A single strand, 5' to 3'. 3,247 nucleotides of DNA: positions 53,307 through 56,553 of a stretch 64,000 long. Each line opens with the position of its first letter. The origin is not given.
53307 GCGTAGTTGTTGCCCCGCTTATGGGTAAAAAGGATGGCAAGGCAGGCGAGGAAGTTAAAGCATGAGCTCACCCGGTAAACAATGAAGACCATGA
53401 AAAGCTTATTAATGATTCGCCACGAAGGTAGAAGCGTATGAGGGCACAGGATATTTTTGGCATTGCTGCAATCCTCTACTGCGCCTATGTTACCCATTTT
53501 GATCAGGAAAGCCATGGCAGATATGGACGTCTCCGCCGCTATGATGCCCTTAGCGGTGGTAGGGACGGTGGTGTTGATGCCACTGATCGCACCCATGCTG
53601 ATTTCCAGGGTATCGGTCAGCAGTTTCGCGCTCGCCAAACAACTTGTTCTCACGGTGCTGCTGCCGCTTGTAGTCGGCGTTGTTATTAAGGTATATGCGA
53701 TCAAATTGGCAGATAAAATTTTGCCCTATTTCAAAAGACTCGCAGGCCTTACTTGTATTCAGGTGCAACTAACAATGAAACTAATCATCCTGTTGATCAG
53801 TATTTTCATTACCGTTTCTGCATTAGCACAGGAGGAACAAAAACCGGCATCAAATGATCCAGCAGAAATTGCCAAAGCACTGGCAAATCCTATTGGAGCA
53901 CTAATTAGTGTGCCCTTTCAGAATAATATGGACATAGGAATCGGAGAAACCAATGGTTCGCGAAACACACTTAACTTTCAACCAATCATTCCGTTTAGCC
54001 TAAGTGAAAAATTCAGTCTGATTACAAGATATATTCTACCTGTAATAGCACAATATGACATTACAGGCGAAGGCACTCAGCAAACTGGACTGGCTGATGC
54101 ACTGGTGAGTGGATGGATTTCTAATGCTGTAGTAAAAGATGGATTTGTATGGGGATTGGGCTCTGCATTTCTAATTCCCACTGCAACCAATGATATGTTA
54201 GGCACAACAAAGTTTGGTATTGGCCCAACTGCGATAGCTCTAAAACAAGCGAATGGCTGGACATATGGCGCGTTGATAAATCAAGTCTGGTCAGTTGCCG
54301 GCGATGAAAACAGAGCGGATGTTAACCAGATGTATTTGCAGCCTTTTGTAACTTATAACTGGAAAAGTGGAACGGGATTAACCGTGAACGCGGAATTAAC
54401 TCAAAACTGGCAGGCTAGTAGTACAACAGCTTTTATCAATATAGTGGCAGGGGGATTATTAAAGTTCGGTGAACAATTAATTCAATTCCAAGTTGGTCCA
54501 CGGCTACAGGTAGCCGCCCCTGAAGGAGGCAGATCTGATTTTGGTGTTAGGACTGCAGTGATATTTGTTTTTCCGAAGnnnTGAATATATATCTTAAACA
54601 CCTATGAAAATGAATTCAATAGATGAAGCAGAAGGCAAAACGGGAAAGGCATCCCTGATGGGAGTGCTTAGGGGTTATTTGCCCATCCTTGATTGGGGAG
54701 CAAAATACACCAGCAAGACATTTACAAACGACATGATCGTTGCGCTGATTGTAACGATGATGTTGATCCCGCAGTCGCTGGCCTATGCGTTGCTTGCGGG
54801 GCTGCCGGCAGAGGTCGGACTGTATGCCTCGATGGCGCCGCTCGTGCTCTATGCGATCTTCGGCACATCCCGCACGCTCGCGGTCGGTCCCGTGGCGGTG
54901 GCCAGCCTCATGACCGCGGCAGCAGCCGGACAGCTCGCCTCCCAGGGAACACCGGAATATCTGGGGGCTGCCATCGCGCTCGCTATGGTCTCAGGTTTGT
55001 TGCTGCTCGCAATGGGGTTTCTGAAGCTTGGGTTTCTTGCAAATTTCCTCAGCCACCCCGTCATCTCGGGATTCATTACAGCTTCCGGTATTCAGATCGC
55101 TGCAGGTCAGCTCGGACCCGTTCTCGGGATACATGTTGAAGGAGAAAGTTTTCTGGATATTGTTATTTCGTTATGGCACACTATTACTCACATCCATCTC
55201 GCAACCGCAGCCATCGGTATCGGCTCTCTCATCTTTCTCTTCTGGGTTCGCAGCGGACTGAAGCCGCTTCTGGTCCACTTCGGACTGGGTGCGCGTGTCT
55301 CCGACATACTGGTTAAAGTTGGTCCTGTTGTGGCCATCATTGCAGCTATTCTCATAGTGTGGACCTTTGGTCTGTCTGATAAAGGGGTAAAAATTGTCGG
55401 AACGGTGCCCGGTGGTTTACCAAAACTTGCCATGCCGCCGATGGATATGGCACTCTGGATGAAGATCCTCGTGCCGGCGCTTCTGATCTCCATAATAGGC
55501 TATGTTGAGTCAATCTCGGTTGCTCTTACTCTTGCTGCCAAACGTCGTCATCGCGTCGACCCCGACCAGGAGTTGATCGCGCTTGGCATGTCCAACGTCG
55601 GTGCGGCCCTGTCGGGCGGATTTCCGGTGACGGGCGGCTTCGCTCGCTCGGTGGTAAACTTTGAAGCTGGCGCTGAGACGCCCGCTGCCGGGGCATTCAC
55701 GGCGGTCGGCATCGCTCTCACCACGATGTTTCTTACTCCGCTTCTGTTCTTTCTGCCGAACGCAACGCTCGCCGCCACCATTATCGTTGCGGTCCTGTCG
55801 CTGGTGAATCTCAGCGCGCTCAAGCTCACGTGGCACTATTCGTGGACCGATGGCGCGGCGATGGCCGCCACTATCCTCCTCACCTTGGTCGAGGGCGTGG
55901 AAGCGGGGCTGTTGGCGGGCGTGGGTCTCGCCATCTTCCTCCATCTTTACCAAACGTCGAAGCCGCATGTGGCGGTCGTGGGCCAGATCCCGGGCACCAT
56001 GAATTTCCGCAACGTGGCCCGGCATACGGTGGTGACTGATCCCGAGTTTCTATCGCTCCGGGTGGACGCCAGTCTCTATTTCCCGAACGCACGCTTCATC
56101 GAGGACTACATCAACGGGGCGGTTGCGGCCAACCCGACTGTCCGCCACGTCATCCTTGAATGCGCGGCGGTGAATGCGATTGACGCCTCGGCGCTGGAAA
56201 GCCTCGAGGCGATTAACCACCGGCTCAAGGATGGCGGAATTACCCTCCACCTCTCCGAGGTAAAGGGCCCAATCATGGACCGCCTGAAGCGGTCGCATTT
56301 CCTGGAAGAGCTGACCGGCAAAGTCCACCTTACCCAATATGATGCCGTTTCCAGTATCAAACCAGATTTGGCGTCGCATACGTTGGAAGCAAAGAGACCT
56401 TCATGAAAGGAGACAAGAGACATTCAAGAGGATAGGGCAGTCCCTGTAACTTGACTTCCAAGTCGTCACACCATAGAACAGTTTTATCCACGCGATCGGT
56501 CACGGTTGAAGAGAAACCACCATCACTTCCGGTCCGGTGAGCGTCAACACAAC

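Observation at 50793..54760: Low-GC recombination patch with boundaries inside genes; CoADR-RHD copy 2 is a mosaic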

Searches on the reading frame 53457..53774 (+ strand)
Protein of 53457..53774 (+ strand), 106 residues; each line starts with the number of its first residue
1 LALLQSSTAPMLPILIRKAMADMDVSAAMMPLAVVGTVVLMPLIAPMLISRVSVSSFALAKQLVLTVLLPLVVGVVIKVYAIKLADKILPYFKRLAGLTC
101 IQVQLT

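Call 8: search_protein_families(library=pfam, proteins=[window:53457-53774:+])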
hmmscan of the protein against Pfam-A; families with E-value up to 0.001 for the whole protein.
window:53457-53774:+ (106 aa): 2 families
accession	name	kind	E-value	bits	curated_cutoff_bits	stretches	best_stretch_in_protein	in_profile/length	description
PF01758.21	SBF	-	9.3e-06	25.9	24.3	1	15-96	81-169/191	Sodium Bile acid symporter family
PF13593.11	SBF_like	-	1.1e-05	25.3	25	1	21-95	117-195/313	SBF-like CPA transporter family (DUF4137)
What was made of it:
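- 53438..53769 (+): Pseudogene remnant of a second SBF gene (SBF2). The start codon plus about 13-16 codons and the equivalent of residues 81-167 survive. Two internal deletions are present, of about 202 nt and about 340 nt. Pfam SBF scores 25.9 bits (call 8).
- On SBF/BASS transporter family: The remnant 53457-53774 scores 25.9 bits (call 8).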

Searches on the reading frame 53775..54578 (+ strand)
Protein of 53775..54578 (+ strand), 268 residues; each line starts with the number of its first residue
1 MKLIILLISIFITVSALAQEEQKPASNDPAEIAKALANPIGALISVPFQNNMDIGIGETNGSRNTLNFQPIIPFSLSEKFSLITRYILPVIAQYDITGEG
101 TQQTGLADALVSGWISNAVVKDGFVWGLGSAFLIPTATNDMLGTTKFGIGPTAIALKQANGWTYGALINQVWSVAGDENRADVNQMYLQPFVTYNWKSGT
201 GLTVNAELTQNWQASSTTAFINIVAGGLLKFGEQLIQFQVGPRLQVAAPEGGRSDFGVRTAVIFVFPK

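Call 8: search_protein_families(library=pfam, proteins=[window:53775-54578:+])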
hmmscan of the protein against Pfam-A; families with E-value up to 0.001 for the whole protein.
window:53775-54578:+ (268 aa): 0 families

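Call 9: search_protein_families(library=ncbifam, proteins=[window:53775-54578:+])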
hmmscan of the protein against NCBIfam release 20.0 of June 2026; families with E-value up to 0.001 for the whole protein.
window:53775-54578:+ (268 aa): 0 families

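Call 51: search_protein_families(library=pfam, proteins=[window:53775-54578:+], max_evalue=10)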
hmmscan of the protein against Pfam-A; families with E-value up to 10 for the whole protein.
window:53775-54578:+ (268 aa): 1 family
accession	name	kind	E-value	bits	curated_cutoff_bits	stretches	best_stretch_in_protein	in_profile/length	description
PF13161.12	DUF3996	-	0.072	13.2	22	1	35-76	15-55/154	Protein of unknown function (DUF3996)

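Call 52: search_solved_structures(query=window:53775-54578:+, max_evalue=10)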
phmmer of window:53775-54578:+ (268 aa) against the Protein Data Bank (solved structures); distinct sequences matched with E-value up to 10: 2.
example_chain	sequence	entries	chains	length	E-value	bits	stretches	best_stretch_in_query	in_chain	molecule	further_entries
1yy7_A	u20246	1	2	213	0.16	14.7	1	72-129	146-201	stringent starvation protein A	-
3lyk_A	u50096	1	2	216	0.64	12.8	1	72-131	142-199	Stringent starvation protein A homolog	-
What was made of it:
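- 53775..54581 (+): unk268: a secreted protein of unknown family with an N-terminal signal peptide, possibly an outer-membrane beta-barrel. It is the lowest-GC gene of the window and is donor type A. There is no Pfam or PDB hit (calls 8, 51, 52).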

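Call 60: predict_structure(protein=window:53775-54578:+)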
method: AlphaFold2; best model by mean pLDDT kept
length: 268 residues; sequences in the alignment: 1
mean_pLDDT: 37.0   pTM: 0.26
mean pLDDT of the five models: 37.0, 29.4, 28.3, 27.0, 26.1
residues with pLDDT >= 90: 0; 70-90: 3; 50-70: 14; < 50: 251
segments of 3 or more residues with pLDDT < 50: 18-231, 234-268
pLDDT, mean of each block of 10 residues (from residue 1): 60 52 40 36 26 28 31 28 31 31 33 35 34 30 32 36 36 38 35 36 37 43 45 47 44 39 35
secondary structure, 60 per line:
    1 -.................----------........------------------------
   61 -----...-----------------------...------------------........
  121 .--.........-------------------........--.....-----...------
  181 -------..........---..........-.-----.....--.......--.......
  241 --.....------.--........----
elements in order: H2-18 H29-36 E66-68 E92-94 E113-121 E124-132 E152-159 E162-166 E172-174 E188-197 E201-210 E218-222 E225-231 E234-240 E243-247 E257-264
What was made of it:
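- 53775..54581 (+): The AlphaFold2 model has pLDDT 37 and is unusable (call 60).
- Tried and rejected: The single-sequence AlphaFold2 model has pLDDT 37, so no fold search was run (call 60).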

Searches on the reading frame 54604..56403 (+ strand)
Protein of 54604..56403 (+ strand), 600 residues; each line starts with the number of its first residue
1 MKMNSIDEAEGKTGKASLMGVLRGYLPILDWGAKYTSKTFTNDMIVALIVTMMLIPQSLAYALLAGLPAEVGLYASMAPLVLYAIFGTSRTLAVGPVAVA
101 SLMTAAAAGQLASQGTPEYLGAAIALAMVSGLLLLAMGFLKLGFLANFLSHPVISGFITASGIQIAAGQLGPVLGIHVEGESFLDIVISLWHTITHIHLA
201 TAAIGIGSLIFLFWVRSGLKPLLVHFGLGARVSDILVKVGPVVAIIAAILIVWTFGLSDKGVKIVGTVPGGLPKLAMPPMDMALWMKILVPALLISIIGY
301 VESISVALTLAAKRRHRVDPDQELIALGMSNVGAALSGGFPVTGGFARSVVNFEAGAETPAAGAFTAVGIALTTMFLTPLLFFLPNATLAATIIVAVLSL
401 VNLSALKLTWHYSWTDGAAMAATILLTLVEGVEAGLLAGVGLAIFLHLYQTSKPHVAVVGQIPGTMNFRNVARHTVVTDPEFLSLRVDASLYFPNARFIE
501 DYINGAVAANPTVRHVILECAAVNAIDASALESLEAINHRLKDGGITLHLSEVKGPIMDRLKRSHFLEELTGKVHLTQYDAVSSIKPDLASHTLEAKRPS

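Call 8: search_protein_families(library=pfam, proteins=[window:54604-56403:+])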
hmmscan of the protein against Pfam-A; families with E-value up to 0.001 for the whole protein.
window:54604-56403:+ (600 aa): 2 families
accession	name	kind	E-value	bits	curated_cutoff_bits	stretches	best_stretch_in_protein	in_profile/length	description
PF00916.26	Sulfate_transp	-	1.4e-97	327.3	23.2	1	40-422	1-379/380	Sulfate permease family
PF01740.26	STAS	-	8.3e-15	54.9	22.6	1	476-577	4-102/106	STAS domain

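Call 9: search_protein_families(library=ncbifam, proteins=[window:54604-56403:+])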
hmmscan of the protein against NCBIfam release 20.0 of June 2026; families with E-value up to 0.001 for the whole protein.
window:54604-56403:+ (600 aa): 3 families
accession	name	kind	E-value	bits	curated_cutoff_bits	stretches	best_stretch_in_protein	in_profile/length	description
TIGR00815.1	sulP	subfamily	8.4e-127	424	380.45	1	27-570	1-553/565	sulfate permease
NF008660.1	PRK11660.1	equivalog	3.4e-49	167.7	614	1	31-576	20-554/572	C4-dicarboxylic acid transporter DauA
NF050096.1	BicarbTportBicA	equivalog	1e-30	106.8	880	1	40-446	12-399/547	bicarbonate transporter BicA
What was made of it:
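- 54791..56406 (+): Rest of the SulP-STAS gene, of native type. TIGR00815 scores 424 bits against a cut-off of 380 (call 9).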

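Call 24: find_related_loci(query=window:54604-56403:+, collection=genome_contigs, flank=10000)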
Query window:54604-56403:+ (600 aa) in genome_contigs; peptide patterns used: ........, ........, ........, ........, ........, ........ (x = any residue, [..] = any of these).
212 stretches matched a pattern; 133 encode a relative of the query (tblastn E <= 1e-3); the best 80 are kept; 80 distinct loci.
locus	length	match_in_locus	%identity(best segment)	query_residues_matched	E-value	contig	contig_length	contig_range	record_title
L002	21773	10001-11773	82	8-598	0e+0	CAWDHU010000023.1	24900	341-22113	MAG: uncultured Bacteroidales bacterium isolate MFD04716.bin.1.37 genome assembly, contig: contig_90739, whole genome sh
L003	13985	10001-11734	79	21-598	0e+0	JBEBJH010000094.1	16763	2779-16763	MAG: Cyclobacteriaceae bacterium isolate SF2_4 NODE_1382_length_16763_cov_5.507801, whole genome shotgun sequence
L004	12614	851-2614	82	11-599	0e+0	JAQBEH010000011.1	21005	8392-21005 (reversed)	MAG: Acidobacteriota bacterium isolate MAG_424_bin-23 424_bin-23_ctg-011, whole genome shotgun sequence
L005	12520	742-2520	78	6-598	0e+0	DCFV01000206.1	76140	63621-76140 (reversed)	MAG TPA_asm: Acidobacteriaceae bacterium UBA1795 UBA1795_contig_4329, whole genome shotgun sequence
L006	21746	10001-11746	80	17-598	0e+0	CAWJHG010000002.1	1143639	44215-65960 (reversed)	MAG: Candidatus Acidoferrales bacterium isolate MFD01689.bin.1.7 genome assembly, contig: contig_25172, whole genome sho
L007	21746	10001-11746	80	17-598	0e+0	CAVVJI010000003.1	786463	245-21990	MAG: Candidatus Acidoferrales bacterium isolate MFD01689.bin.2.12 genome assembly, contig: contig_28763, whole genome sh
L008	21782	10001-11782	77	1-598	0e+0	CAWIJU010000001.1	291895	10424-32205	MAG: uncultured Flavobacteriaceae bacterium isolate MFD03804.bin.1.169 genome assembly, contig: contig_13222, whole geno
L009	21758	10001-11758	78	15-600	0e+0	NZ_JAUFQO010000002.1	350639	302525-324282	Lutimonas halocynthiae strain CECT 8444 velvet_auto_105_2, whole genome shotgun sequence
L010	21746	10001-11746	81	17-598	0e+0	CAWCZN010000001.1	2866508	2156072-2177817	MAG: uncultured Acidobacteriaceae bacterium isolate MFD01689.bin.2.28 genome assembly, contig: contig_16614, whole genom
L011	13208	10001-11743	81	20-600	0e+0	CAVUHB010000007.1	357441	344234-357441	MAG: Candidatus Acidoferrales bacterium isolate MFD02134.bin.1.290 genome assembly, contig: contig_34714, whole genome s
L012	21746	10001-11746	80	17-598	0e+0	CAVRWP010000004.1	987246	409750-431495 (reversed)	MAG: uncultured Acidobacteriaceae bacterium isolate MFD05512.bin.1.92 genome assembly, contig: contig_18495, whole genom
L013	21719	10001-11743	78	1-589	0e+0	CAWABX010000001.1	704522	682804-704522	MAG: uncultured Flavobacteriaceae bacterium isolate MFD03804.bin.1.224 genome assembly, contig: contig_14666, whole geno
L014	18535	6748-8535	78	8-598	0e+0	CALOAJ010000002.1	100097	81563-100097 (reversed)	MAG: uncultured Flavobacteriaceae bacterium isolate HOU_bin.0086 genome assembly, contig: contig_45420, whole genome sho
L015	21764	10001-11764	77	10-597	0e+0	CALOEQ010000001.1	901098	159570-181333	MAG: uncultured Flavobacteriaceae bacterium isolate HOU_bin.0167 genome assembly, contig: contig_7393, whole genome shot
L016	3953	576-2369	78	8-600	0e+0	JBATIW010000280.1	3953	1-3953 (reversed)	MAG: Maribacter sp. isolate MFD10278_ilm_asm_bin14 k127_148415, whole genome shotgun sequence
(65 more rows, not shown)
